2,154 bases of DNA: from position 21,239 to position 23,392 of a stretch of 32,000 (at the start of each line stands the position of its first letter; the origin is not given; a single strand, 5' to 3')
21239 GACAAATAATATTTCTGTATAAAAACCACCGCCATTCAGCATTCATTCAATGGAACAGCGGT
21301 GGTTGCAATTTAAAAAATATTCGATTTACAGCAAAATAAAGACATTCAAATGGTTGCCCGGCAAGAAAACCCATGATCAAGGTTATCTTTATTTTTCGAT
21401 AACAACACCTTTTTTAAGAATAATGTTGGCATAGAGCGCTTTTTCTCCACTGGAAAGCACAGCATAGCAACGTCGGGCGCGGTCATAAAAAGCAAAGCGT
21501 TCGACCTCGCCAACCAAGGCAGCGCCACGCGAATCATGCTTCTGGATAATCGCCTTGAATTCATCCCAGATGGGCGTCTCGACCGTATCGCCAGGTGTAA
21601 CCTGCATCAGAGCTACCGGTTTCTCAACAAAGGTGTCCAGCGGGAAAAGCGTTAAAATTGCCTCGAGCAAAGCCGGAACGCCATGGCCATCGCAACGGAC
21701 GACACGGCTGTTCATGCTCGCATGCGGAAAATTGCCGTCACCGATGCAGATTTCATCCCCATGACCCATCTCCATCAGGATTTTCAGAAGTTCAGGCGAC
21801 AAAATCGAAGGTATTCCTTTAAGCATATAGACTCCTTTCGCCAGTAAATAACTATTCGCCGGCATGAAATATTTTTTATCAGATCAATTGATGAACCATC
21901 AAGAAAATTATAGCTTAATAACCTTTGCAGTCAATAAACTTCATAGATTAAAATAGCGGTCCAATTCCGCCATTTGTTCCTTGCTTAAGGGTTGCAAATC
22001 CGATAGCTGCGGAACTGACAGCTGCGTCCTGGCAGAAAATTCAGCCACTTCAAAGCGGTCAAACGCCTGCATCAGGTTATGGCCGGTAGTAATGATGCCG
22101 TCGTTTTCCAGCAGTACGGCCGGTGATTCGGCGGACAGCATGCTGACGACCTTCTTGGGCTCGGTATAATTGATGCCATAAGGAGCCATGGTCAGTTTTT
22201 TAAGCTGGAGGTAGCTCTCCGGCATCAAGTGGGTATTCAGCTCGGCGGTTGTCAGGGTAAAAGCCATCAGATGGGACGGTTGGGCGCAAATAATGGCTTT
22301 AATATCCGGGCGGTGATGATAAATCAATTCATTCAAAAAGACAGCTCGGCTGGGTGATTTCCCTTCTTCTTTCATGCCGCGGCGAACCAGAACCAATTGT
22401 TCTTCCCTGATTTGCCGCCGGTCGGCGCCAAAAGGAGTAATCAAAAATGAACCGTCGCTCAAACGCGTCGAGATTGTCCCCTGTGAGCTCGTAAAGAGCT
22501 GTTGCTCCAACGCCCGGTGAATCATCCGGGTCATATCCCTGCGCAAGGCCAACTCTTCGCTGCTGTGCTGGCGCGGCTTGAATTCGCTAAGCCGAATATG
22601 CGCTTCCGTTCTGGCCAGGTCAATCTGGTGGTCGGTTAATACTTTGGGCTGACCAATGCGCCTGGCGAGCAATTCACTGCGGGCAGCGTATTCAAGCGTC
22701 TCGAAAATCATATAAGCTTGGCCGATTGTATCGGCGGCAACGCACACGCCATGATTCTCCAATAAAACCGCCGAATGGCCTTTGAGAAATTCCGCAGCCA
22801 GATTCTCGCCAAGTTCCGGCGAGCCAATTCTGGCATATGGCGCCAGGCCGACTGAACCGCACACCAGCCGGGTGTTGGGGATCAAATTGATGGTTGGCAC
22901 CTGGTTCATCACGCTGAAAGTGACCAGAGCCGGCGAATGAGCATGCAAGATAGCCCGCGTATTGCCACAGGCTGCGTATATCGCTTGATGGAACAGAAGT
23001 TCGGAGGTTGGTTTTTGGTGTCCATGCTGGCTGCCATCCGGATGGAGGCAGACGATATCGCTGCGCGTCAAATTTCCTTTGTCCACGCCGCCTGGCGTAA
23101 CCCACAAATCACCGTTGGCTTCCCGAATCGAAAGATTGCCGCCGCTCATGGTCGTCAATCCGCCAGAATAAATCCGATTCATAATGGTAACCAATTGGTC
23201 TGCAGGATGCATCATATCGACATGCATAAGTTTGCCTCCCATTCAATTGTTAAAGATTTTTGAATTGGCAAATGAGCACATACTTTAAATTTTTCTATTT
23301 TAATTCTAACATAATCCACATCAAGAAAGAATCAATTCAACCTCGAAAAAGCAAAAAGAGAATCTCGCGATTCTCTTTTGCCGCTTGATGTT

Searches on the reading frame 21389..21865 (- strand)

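Call 10: search_protein_families(library=pfam, proteins=[window:21389-21865:-], max_evalue=0.01)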
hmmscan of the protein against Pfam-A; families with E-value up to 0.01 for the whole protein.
window:21389-21865:- (158 aa): 1 family
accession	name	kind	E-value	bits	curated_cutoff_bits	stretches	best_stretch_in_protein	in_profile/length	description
PF05025.18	RbsD_FucU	-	1.5e-43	149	25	1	16-155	1-138/138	RbsD / FucU transport protein family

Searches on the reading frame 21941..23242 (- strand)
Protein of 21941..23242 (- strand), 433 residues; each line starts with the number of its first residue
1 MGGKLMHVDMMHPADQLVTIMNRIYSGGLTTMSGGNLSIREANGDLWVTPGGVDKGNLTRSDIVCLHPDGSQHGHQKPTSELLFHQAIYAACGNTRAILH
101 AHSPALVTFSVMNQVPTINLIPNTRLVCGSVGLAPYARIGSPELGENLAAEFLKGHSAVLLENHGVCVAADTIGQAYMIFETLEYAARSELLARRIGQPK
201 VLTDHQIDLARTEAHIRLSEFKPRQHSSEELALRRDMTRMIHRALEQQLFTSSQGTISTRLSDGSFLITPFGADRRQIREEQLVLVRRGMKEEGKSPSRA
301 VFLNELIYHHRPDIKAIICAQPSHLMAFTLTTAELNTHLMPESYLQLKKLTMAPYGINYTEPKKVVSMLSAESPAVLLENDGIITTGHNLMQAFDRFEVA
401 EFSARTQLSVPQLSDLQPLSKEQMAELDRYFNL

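Call 10: search_protein_families(library=pfam, proteins=[window:21941-23242:-], max_evalue=0.01)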
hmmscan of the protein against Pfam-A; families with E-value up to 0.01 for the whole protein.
window:21941-23242:- (433 aa): 1 family
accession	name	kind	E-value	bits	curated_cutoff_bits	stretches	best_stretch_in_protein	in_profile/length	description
PF00596.27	Aldolase_II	-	7.1e-69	231.8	22.2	2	16-189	2-181/183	Class II Aldolase and Adducin N-terminal domain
